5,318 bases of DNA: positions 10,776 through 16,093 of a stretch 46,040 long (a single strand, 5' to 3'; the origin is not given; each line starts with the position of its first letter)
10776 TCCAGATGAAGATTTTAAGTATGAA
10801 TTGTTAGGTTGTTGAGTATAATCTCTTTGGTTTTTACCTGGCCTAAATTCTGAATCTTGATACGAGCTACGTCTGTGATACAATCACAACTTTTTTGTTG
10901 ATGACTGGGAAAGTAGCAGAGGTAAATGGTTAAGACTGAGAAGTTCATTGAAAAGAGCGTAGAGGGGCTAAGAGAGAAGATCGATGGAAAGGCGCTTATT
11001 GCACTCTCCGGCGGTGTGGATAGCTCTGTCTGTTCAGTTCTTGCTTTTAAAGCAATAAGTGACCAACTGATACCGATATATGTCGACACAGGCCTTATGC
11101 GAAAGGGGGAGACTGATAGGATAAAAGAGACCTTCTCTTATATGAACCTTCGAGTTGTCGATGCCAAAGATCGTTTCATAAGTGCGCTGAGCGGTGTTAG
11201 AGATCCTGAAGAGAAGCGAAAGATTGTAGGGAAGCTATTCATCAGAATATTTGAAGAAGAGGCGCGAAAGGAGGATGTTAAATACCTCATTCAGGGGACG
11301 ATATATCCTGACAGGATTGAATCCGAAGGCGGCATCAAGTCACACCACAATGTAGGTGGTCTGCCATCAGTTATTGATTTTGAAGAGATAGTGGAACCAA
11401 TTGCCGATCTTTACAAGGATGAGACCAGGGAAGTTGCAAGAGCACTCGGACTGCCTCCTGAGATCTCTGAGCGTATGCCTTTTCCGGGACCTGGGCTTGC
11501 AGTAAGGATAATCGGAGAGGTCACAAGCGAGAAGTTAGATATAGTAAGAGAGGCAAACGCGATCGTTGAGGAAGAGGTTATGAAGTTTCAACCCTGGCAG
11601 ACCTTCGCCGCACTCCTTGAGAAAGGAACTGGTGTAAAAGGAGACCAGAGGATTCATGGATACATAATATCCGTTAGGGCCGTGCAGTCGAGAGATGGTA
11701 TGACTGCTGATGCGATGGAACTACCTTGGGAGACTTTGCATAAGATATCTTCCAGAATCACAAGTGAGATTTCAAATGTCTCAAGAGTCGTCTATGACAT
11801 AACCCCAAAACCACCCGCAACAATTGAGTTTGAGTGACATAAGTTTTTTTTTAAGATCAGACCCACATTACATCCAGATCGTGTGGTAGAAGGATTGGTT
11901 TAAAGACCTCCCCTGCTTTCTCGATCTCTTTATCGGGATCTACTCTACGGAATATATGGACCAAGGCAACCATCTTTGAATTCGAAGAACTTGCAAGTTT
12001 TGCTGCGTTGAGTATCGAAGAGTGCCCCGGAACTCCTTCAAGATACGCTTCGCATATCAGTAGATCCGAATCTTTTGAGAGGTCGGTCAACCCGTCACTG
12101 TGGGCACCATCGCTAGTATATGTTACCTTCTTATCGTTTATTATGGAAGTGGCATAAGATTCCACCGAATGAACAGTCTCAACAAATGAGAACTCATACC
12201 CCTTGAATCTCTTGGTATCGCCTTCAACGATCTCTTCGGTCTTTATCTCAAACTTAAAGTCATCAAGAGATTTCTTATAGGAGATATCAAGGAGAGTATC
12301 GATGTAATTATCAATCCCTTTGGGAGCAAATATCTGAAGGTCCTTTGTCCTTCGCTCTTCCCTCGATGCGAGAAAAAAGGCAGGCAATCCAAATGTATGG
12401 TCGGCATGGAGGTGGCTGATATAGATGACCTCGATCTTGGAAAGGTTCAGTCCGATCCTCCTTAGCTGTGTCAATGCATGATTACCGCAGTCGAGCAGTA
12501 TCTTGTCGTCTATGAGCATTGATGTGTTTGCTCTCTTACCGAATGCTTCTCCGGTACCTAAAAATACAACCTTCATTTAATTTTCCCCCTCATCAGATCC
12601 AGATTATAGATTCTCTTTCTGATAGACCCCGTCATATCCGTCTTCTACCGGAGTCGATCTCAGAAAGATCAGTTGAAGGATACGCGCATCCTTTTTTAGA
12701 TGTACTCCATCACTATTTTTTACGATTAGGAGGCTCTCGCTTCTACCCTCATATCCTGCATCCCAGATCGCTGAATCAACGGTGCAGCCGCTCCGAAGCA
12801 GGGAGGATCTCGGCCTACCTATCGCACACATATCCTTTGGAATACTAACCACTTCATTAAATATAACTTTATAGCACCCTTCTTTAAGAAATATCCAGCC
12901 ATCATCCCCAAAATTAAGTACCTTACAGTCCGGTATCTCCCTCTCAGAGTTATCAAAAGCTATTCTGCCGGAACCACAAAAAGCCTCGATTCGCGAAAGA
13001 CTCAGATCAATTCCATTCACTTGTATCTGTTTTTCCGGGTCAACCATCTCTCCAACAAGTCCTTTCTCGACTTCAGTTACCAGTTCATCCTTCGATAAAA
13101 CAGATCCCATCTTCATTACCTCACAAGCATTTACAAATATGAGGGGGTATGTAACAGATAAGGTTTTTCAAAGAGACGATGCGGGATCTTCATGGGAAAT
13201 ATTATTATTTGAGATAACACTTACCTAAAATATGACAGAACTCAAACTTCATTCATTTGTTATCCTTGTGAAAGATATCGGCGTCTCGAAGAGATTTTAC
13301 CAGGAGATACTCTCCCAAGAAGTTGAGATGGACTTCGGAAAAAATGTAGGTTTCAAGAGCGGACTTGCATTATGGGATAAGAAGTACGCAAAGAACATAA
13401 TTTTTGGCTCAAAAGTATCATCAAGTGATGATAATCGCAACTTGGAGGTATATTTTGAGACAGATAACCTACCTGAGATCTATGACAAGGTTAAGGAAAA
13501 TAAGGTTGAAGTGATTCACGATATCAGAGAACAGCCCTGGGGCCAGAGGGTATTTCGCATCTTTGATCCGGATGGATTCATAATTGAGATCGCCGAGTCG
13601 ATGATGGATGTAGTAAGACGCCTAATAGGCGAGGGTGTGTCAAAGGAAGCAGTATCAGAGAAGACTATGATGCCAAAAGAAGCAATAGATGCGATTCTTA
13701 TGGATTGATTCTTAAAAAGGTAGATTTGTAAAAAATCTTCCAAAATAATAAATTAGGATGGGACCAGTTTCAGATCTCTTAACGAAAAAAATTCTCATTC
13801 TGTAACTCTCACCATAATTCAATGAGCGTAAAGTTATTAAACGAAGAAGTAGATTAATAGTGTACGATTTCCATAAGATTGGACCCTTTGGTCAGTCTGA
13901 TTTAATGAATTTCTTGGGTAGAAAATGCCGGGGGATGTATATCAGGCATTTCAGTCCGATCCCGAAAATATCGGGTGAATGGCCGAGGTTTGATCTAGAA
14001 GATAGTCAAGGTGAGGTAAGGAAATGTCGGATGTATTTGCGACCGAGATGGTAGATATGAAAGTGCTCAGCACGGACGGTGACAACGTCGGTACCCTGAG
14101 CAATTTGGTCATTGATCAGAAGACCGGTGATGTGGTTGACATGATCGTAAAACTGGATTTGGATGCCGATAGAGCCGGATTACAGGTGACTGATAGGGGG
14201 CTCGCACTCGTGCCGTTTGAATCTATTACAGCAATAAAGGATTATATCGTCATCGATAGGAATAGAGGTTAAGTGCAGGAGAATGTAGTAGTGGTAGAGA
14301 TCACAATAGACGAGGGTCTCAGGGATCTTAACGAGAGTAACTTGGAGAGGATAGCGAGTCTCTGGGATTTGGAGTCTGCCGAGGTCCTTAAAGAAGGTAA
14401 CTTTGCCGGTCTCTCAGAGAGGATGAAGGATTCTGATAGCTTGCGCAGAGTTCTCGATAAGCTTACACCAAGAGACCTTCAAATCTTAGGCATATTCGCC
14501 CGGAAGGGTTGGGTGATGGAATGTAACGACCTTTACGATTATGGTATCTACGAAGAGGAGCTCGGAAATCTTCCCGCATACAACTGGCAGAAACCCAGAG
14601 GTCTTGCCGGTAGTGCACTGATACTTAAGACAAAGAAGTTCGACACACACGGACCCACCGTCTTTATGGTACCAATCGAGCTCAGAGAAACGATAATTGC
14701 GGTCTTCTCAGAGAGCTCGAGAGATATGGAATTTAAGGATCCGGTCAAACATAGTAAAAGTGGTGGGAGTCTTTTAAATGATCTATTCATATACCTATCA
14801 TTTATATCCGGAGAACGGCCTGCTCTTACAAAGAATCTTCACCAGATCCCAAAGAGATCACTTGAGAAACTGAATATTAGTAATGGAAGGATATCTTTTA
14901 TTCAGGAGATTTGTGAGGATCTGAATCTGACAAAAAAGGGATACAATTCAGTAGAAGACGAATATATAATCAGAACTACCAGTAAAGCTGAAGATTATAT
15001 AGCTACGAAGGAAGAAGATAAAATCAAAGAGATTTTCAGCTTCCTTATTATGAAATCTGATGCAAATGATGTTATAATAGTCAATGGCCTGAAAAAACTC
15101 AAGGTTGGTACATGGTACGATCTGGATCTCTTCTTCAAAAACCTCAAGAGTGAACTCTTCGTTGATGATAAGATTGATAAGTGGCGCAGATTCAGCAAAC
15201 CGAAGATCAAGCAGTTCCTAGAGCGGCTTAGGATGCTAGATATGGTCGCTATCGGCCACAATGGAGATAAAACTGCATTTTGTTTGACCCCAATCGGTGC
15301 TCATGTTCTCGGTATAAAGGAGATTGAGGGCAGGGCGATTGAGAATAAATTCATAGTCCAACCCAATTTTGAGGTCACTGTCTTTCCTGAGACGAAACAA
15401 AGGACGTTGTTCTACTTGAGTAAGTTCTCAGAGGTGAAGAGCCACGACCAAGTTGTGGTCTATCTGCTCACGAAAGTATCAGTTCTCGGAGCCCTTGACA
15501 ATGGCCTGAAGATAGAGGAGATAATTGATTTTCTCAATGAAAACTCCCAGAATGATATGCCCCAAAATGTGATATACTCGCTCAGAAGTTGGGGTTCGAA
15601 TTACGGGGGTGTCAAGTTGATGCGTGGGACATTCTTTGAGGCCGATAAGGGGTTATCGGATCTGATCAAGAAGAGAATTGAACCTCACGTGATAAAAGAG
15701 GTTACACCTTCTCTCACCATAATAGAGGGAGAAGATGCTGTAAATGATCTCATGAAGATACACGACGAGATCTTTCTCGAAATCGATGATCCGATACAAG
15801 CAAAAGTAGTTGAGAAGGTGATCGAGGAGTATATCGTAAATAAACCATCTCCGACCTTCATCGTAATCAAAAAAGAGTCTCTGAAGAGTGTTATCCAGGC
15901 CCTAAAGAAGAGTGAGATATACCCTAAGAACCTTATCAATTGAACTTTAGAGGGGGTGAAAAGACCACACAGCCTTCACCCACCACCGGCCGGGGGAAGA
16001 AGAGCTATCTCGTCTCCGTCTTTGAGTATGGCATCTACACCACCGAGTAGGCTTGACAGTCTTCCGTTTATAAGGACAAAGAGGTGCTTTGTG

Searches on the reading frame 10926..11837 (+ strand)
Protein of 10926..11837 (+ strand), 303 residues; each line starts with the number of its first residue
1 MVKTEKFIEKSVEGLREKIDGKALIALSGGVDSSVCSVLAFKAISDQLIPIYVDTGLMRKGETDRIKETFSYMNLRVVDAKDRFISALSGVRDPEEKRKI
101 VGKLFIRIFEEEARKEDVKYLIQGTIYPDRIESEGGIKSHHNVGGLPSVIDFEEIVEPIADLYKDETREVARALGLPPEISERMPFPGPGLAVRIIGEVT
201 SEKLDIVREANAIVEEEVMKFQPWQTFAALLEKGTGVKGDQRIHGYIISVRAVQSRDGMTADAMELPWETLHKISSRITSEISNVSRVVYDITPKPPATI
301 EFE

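Call 18: search_protein_families(library=pfam, proteins=[window:10926-11837:+], max_evalue=0.001)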
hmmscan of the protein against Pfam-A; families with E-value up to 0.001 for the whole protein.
window:10926-11837:+ (303 aa): 3 families
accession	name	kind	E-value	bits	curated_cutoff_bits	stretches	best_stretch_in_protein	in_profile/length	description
PF00958.27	GMP_synt_C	-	8.3e-34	116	27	1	217-302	6-92/92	GMP synthase C terminal domain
PF02540.23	NAD_synthase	-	4.2e-09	36.3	21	1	4-54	5-53/242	NAD synthase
PF06508.19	QueC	-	0.00072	19.6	22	0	22-84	1-62/210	Queuosine biosynthesis protein QueC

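Call 62: find_related_loci(query=window:10926-11834:+, collection=genome_contigs, flank=1000)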
Query window:10926-11834:+ (303 aa) in genome_contigs; peptide patterns used: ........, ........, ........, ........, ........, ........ (x = any residue, [..] = any of these).
173 stretches matched a pattern; 97 encode a relative of the query (tblastn E <= 1e-3); the best 80 are kept; 80 distinct loci.
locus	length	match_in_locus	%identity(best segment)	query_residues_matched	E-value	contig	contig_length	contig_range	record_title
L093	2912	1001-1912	74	1-303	8e-154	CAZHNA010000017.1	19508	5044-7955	MAG TPA_asm: uncultured Methanosarcinales archaeon isolate SRP191223_co2_97 genome assembly, contig: NODE_1506_length_19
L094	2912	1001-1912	74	1-303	9e-154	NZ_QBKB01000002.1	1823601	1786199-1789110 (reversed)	Methanohalophilus profundi strain SLHTYRO Scaffold_2, whole genome shotgun sequence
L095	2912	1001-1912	75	1-303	2e-153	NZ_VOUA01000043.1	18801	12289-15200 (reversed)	Methanosarcina sp. KYL-1 SEQ43, whole genome shotgun sequence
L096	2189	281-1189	72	1-303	1e-156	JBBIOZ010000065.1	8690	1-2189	MAG: Methanocellales archaeon isolate TCS170221_bin_291 NODE_2086_length_8690_cov_4.693109, whole genome shotgun sequenc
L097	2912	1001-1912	73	1-303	8e-152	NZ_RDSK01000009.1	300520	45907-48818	Methanohalophilus sp. RSK RSK_scf_2, whole genome shotgun sequence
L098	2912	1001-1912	73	1-303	1e-151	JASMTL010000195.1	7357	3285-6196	MAG: Methanosarcinaceae archaeon isolate GSC-VFA-60_REP9 CoA_60C_k149_49938, whole genome shotgun sequence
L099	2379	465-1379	74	1-303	7e-155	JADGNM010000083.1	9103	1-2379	MAG: Methanosarcina sp. isolate Chersky.3_35 contig-100_4578, whole genome shotgun sequence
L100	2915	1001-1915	74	1-303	8e-151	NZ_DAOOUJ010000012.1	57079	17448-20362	MAG: Methanosarcina sp. isolate AMR_MDS_2470 NODE_328_length_57079_cov_20.517940, whole genome shotgun sequence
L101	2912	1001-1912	72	1-303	9e-149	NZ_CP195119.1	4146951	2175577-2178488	Methanosarcina sp. Mfa9 chromosome, complete genome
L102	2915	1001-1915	72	1-303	6e-149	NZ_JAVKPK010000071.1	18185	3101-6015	Methanosarcina sp. Z-7115 71, whole genome shotgun sequence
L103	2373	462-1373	75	1-303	6e-152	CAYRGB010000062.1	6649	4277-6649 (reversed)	MAG TPA_asm: uncultured Methanosarcinales archaeon isolate SRP191223_co2_26 genome assembly, contig: NODE_12353_length_6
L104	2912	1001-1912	71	1-303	6e-148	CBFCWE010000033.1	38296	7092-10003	MAG TPA_asm: uncultured Methanosarcina sp. isolate ERR13917544_concoct_37 genome assembly, contig: ERZ26802894.369, whol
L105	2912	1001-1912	71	1-303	2e-148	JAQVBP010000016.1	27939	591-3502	MAG: Methanosarcinaceae archaeon isolate STD2_68 NODE_5985_length_27939_cov_28.135122_Sandtown_D2, whole genome shotgun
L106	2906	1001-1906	70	2-303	2e-146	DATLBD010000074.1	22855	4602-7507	MAG TPA_asm: Methanothrix sp. isolate SMAG_U14289 k141_4582242, whole genome shotgun sequence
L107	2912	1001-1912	70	1-303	2e-146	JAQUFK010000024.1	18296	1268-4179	MAG: Methanosarcinaceae archaeon isolate STCSWMC_2 NODE_7797_length_18296_cov_3.314051_ST_CSWMC, whole genome shotgun se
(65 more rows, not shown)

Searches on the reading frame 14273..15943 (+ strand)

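Call 18: search_protein_families(library=pfam, proteins=[window:14273-15943:+], max_evalue=0.001)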
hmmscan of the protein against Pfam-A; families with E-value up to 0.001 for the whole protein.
window:14273-15943:+ (556 aa): 2 families
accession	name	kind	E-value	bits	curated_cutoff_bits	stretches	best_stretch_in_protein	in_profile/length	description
PF13625.11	Helicase_C_3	-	1.7e-15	57.6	34.2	1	360-451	1-92/125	Helicase conserved C-terminal domain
PF03849.19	Tfb2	-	2.7e-07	30.3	34.5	1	310-426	239-357/358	Transcription factor Tfb2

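Call 71: search_protein_families(library=padloc, proteins=[window:14273-15943:+], max_evalue=0.001)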
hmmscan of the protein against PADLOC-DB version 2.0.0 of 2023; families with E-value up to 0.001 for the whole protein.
window:14273-15943:+ (556 aa): 0 families
